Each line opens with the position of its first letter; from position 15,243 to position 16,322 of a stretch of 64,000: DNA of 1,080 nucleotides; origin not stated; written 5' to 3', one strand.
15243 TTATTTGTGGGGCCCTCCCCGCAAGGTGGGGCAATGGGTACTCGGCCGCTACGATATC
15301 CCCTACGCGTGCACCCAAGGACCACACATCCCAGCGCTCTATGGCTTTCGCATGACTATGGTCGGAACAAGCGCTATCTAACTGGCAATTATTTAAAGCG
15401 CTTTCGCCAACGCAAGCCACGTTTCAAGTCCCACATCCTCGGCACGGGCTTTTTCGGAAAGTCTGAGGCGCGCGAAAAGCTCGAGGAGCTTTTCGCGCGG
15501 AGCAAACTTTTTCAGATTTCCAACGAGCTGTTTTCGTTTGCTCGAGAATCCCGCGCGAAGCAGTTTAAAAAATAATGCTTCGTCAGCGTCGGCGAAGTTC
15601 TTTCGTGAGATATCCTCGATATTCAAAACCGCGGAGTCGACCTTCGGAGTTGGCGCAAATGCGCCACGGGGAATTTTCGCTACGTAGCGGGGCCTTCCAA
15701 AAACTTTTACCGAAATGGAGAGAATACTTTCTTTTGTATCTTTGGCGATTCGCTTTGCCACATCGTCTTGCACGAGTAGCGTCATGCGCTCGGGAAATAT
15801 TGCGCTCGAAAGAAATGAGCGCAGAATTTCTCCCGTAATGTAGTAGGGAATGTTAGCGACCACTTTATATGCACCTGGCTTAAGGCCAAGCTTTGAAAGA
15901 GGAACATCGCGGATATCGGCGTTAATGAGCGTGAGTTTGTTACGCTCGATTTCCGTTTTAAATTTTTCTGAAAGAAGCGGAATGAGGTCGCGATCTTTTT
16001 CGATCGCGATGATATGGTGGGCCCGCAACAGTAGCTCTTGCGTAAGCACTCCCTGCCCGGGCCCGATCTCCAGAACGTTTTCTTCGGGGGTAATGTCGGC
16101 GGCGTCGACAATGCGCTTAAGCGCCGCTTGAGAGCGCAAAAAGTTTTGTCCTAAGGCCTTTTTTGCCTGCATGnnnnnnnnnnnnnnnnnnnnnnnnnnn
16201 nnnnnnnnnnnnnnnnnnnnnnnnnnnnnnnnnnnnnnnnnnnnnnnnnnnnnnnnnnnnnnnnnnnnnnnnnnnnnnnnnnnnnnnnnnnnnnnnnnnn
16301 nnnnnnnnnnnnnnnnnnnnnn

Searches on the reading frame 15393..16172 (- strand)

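Call 11: search_protein_families(library=pfam, proteins=[window:15393-16172:-], max_evalue=0.01)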
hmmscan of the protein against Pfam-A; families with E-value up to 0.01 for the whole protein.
window:15393-16172:- (259 aa): 3 families
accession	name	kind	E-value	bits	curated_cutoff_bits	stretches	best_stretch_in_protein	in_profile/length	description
PF00398.26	RrnaAD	-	6.5e-53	179.9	24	1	2-258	3-260/263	Ribosomal RNA adenine dimethylase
PF13649.12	Methyltransf_25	-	0.00033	21.7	27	1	33-93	1-61/97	Methyltransferase domain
PF08241.18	Methyltransf_11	-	0.0079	17.3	21.2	0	34-93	1-57/95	Methyltransferase domain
